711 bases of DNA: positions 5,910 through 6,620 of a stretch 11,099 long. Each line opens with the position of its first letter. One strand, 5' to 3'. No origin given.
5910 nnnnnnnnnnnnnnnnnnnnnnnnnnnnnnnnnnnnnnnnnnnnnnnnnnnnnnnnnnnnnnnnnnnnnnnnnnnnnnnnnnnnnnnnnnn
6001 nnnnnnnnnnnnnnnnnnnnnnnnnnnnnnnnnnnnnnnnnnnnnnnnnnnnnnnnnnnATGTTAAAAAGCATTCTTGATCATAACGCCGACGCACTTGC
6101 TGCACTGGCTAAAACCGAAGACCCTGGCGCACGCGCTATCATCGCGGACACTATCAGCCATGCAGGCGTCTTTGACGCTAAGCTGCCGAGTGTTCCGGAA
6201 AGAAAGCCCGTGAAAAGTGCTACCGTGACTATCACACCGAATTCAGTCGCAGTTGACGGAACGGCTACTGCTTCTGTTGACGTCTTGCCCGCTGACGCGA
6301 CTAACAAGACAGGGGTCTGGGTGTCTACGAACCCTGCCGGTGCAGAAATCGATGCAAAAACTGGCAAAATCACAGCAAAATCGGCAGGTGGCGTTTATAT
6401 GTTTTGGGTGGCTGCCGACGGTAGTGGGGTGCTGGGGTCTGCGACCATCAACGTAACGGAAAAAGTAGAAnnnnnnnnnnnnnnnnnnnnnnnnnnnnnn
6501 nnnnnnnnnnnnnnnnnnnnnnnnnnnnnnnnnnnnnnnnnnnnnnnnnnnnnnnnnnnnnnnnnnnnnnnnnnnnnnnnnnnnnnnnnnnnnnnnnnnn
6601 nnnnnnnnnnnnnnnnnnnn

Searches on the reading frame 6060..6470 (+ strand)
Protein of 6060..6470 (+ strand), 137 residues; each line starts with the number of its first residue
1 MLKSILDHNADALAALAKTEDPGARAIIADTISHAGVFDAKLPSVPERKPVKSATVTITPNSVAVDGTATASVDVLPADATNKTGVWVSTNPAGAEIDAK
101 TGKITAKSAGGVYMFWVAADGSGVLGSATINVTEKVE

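Call 3: search_protein_families(library=pfam, proteins=[window:6060-6470:+], max_evalue=1)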
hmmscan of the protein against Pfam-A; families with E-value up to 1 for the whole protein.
window:6060-6470:+ (137 aa): 6 families
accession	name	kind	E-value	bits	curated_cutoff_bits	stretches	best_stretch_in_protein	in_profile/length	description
PF02368.24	Big_2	-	4.2e-09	36.7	22.8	1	55-112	4-62/79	Bacterial Ig-like domain (group 2)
PF25354.1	Ig_NUP210_16th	-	0.015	15.2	27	1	82-115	27-60/72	NUP210-like, Ig-like domain 16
PF09134.16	Invasin_D3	-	0.028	15.4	33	1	53-132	4-80/98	Invasin, domain 3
PF10099.14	RskA_C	-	0.037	14.7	29.4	1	67-122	31-86/135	Anti-sigma-K factor rskA, C-terminal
PF05345.18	He_PIG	-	0.057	14.3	24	1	55-133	13-94/96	Putative Ig domain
PF18957.6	RibLong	-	0.18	13.1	27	0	77-109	33-62/93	Long Rib domain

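Call 4: search_protein_families(library=phrogs, proteins=[window:6060-6470:+], max_evalue=0.01)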
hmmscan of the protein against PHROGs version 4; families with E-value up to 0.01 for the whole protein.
window:6060-6470:+ (137 aa): 9 families
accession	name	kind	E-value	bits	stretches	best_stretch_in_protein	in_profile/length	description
phrog_11068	-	unknown function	2.4e-32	112.2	1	1-48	1-48/55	-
phrog_215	-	head and packaging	3.1e-17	63.8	1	29-135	199-306/491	structural protein with Ig domain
phrog_341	-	tail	4.2e-09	37.6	1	49-135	63-150/154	major tail protein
phrog_1280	-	other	1.5e-07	32.2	1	46-123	160-236/248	Ig domain containing protein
phrog_3575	-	tail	1.5e-07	31.7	1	50-133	378-460/461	major tail protein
phrog_41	-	tail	4.2e-07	30.8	1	48-134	154-244/245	major tail protein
phrog_35892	-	unknown function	8.4e-07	28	1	50-135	873-959/1181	-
phrog_853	-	tail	5e-05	23.6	1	46-125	157-240/254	major tail protein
phrog_885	-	tail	0.00011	22.3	1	48-121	203-275/338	major tail protein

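Call 6: search_dna_similar(query=window:6060-6470:+, collection=phages, mode=protein, max_rows=40)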
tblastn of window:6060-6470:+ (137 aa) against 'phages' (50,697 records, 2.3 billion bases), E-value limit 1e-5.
Records with a match: 419; places in all: 421; records where one place covers at least 80% of the query: 40.
Best place of each record, by identity: >=99% 29; 95-99% 15; 90-95% 1; 80-90% 47; 60-80% 50; <60% 277.
By first word of the organism name: Escherichia 202; Salmonella 179; Bacteriophage 10; Phage 6; Shigella 5; Dhillonvirus 5; Sodalis 2; Yersinia 2; Citrobacter 2; Acinetobacter 1; and 5 more.
By host as written in the record: Escherichia coli 96; - 46; Salmonella enterica subsp. enterica serovar Enteritidis PT1 37; Escherichia coli K-12 18; Salmonella sp. 14; Salmonella enterica subsp. enterica 14; Escherichia coli K-12 MG1655 13; Salmonella enterica subsp. enterica serovar Enteritidis 13; and 85 more.
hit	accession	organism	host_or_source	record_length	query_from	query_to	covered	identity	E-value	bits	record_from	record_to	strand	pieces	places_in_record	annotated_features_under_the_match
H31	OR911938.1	Escherichia phage vB_EcoS_SD276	Escherichia coli LCU-Ecoli405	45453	1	137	100%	75.9%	2e-47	168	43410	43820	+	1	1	hypothetical protein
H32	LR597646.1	Escherichia phage Gluttony_ev152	-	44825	1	134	98%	76.9%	2e-48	171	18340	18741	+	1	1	Phage major tail protein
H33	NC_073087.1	Escherichia phage Gluttony_ev152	-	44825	1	134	98%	76.9%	2e-48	171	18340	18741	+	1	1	Phage major tail protein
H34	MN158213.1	Escherichia phage BEK2-2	Escherichia coli K514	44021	1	137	100%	74.5%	4e-52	181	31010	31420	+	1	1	major tail protein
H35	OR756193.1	Escherichia phage vB_EcoS-EE09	Escherichia coli DSM 613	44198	1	137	100%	73.7%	8e-51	177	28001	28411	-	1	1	hypothetical protein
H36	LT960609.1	Escherichia phage SECphi18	Escherichia coli MG1655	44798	1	137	100%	73.7%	4e-50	176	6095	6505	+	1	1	record has no annotation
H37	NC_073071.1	Escherichia phage SECphi18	Escherichia coli MG1655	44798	1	137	100%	73.7%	4e-50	176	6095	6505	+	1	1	major tail protein (x2)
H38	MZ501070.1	Escherichia phage GeorgBuechner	Escherichia coli K-12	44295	1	137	100%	73.7%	7e-48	169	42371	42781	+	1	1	hypothetical protein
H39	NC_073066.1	Escherichia phage GeorgBuechner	Escherichia coli K-12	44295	1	137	100%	73.7%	7e-48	169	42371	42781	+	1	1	hypothetical protein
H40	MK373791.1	Escherichia phage vB_EcoS_WFI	Escherichia coli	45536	1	133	97%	75.9%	4e-53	184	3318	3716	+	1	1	hypothetical protein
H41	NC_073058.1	Escherichia phage vB_EcoS_WFI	Escherichia coli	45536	1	133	97%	75.9%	4e-53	184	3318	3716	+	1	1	hypothetical protein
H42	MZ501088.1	Escherichia phage KarlBarth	Escherichia coli K-12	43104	1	133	97%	75.9%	2e-46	165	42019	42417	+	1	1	hypothetical protein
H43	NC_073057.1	Escherichia phage KarlBarth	Escherichia coli K-12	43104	1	133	97%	75.9%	2e-46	165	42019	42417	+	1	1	hypothetical protein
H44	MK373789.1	Escherichia phage vB_EcoS_PTXU06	Escherichia coli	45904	1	133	97%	74.4%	4e-51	179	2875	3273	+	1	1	hypothetical protein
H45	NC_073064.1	Escherichia phage vB_EcoS_PTXU06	Escherichia coli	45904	1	133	97%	74.4%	4e-51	179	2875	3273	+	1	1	hypothetical protein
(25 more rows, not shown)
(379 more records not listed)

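Call 18: search_solved_structures(query=window:6060-6470:+, max_evalue=1, show_alignments=2)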
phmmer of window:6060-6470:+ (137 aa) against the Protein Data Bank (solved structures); distinct sequences matched with E-value up to 1: 13.
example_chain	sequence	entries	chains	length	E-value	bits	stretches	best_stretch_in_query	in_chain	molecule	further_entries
9zys_H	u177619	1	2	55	9.1e-23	84.4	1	1-48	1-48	Decoration protein gp64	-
8hqz_p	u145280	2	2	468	3.9e-05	27.5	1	46-133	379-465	Tail tube protein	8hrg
5zjp_A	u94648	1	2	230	0.019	18.8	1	11-86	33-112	Putative N-acetylmannosamine-6-phosphate 2-epimerase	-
7x30_P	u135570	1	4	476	0.019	18.8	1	51-131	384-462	Hoc-like protein ORF90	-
5zjb_A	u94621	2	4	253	0.022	18.6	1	11-86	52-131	Putative N-acetylmannosamine-6-phosphate 2-epimerase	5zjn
9kzj_H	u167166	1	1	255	0.032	18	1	45-125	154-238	BIG2 domain-containing protein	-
1e5u_I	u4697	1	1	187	0.04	17.7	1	77-122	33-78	INTIMIN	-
5ngj_A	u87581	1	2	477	0.058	17.2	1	56-134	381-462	Tail tube protein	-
7qg9_F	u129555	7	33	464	0.07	16.9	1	56-133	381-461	Tail tube protein | Tail tube protein pb6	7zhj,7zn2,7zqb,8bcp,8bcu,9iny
2vtu_J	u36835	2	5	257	0.073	16.9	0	61-94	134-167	MS2 COAT PROTEIN | COAT PROTEIN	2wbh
9oh5_A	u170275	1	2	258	0.1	16.4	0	62-94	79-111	MS2 CPM58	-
9kmh_ak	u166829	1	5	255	0.13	16.1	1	45-125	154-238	Decoration protein gp29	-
1f00_I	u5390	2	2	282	0.26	15.1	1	76-122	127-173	INTIMIN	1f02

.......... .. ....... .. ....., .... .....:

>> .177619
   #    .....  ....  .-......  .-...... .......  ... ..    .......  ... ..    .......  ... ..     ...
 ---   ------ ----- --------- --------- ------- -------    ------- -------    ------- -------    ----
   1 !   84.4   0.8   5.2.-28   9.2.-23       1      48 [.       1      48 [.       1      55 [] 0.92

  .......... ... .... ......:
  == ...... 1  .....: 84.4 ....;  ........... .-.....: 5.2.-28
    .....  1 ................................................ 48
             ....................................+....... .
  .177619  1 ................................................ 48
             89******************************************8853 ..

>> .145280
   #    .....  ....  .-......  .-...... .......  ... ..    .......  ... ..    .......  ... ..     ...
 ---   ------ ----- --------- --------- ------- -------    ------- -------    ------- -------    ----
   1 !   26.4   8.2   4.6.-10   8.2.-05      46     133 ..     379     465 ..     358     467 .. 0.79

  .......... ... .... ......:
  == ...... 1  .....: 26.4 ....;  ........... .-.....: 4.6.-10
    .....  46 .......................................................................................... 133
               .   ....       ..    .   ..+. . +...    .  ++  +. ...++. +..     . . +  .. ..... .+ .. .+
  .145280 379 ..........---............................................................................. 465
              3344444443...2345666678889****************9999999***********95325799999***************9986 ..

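Call 23: find_homologous_proteins(query=window:6060-6470:+, max_evalue=0.00001)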
Query window:6060-6470:+ (137 aa): 33 proteins with E <= 0.00001 among 161 candidates.
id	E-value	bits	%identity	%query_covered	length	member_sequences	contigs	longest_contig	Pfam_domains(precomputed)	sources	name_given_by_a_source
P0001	3.8e-75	268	97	100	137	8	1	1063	PF02368.25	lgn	-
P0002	9.7e-57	209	80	97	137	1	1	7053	PF02368.25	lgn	-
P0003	1.6e-56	208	81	97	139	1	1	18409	PF02368.25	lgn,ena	-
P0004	1.8e-56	208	80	97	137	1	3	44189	PF02368.25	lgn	-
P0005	2.8e-55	204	77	100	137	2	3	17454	PF02368.25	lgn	-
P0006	1.4e-53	199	76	97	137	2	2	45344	PF02368.25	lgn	-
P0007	3.8e-53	197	76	97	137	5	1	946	PF02368.25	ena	-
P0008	1.8e-52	195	77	97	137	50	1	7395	PF02368.25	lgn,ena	-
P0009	2.8e-52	194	75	97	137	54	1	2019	PF02368.25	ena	-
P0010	2.8e-52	194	75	97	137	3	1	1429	PF02368.25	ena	-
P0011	3.4e-50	188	73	98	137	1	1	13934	PF02368.25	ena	-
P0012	5.3e-37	145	62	96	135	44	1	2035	PF02368.25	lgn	-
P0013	1.0e-35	141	61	96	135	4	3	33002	PF02368.25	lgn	-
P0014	4.0e-34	136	58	98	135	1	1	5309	PF02368.25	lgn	-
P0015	5.1e-34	135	59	98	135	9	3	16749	PF02368.25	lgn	-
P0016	5.2e-34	135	59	96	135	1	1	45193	PF02368.25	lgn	-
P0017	1.6e-33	134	59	96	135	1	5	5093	PF02368.25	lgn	-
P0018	2.2e-33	133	58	96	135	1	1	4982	PF02368.25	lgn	-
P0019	2.7e-33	133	58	96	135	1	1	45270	PF02368.25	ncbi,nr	ncbi:Ig-like domain protein [Escherichia phage Ioannina]|nr:Ig-like domain protein [Escherichia phag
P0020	3.2e-33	133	58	96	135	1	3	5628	PF02368.25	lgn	-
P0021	3.3e-33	133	59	96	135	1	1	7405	PF02368.25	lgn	-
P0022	8.4e-33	131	58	96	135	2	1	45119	PF02368.25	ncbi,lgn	-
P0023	1.0e-32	131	57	98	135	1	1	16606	PF02368.25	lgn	-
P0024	1.3e-32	131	58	96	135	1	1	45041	PF02368.25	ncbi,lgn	-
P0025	1.5e-32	131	58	96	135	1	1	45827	PF02368.25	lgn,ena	-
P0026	1.5e-32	131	58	96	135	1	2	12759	PF02368.25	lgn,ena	-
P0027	4.3e-32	129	59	96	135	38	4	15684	PF02368.25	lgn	-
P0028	9.6e-31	125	57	96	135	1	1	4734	PF02368.25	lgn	-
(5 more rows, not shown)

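Call 40: predict_structure(alignment_id=A2)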
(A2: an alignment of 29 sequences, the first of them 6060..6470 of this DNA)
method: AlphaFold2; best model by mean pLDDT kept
length: 137 residues; sequences in the alignment: 29
mean_pLDDT: 85.9   pTM: 0.62
mean pLDDT of the five models: 85.9, 85.5, 84.6, 83.4, 83.1
residues with pLDDT >= 90: 81; 70-90: 33; 50-70: 23; < 50: 0
segments of 3 or more residues with pLDDT < 50: none
pLDDT, mean of each block of 10 residues (from residue 1): 69 77 74 60 71 97 96 95 94 96 97 96 95 87
secondary structure, 60 per line:
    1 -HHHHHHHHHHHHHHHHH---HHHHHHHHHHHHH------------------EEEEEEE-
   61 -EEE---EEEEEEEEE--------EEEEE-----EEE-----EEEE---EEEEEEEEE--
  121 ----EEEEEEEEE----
elements in order: H2-18 H22-34 E53-59 E62-64 E68-76 E85-89 E95-97 E103-106 E110-118 E125-133

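Call 44: fold_search(model_id=the predicted structure, library=pdb)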
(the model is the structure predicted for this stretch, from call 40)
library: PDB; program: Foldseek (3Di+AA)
matches with E <= 10: 1393; with E <= 0.001: 35
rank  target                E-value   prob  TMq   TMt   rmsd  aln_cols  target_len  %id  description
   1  5ngj_A                1.2e-08  1.00  0.61  0.20   1.5        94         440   34  Crystal structure of pb6, major tail tube protein of bacteriophage T5 (released 2018-01-03)
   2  7quz_AAA              8.9e-08  1.00  0.53  0.40   2.3        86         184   30  Crystal structure of the SeMet octameric C-terminal Big_2-CBM56 domains from Paenibacillus illinoisensis (Bacillus c (released 2023-02-01)
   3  7r3t_B                1.4e-07  1.00  0.52  0.40   2.5        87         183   29  Crystal structure of the Dimeric C-terminal Big_2-CBM56 domains from Paenibacillus illinoisensis (Bacillus circulans I (released 2023-02-22)
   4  7quz_DDD              1.5e-07  1.00  0.55  0.41   2.8        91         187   28  Crystal structure of the SeMet octameric C-terminal Big_2-CBM56 domains from Paenibacillus illinoisensis (Bacillus c (released 2023-02-01)
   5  8hqz_p                1.7e-07  1.00  0.61  0.19   1.9        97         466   36  Baseplate of DT57C bacteriophage in the full state (released 2023-12-13)
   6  7qg9_A                2.1e-07  1.00  0.57  0.18   1.8        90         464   34  Tail tip of siphophage T5 : common core proteins (released 2022-12-21)
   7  7quz_BBB              9.7e-07  1.00  0.53  0.40   2.5        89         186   28  Crystal structure of the SeMet octameric C-terminal Big_2-CBM56 domains from Paenibacillus illinoisensis (Bacillus c (released 2023-02-01)
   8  5ngj_B                1.8e-06  1.00  0.52  0.17   2.5        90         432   33  Crystal structure of pb6, major tail tube protein of bacteriophage T5 (released 2018-01-03)
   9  7t4f_A                8.1e-06  1.00  0.52  0.31   3.1        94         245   24  Structure of bacteriophage lambda tube protein V in C3 (released 2023-06-14)
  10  8gyr_B                2.1e-05  1.00  0.43  0.33   4.9       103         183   17  Crystal structure of a variable region segment of Leptospira host-interacting outer surface protein, LigA (released 2023-06-28)
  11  8zdj_S                2.5e-05  1.00  0.44  0.22   8.9       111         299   23  Cryo-EM structure of Mycobacteriophage Douge genome-packed connector (gp5, gp9, gp10, gp12 and gp13) (released 2025-06-25)
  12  1f00                  3.7e-05  1.00  0.45  0.23   2.8        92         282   23  CRYSTAL STRUCTURE OF C-TERMINAL 282-RESIDUE FRAGMENT OF ENTEROPATHOGENIC E. COLI INTIMIN (released 2000-07-12)
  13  2zqk_B                3.9e-05  1.00  0.48  0.37   2.4        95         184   21  Crystal structure of intimin-Tir68 complex (released 2009-08-18)
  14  8s83_A                5.0e-05  1.00  0.48  0.57   4.2       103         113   21  Domains 3 and 6 of Sap S-layer protein from Bacillus anthracis (released 2024-11-20)
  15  3ncx_A                6.0e-05  1.00  0.51  0.38   2.3        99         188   20  Crystal structure of EHEC O157:H7 intimin mutant (released 2011-01-05)
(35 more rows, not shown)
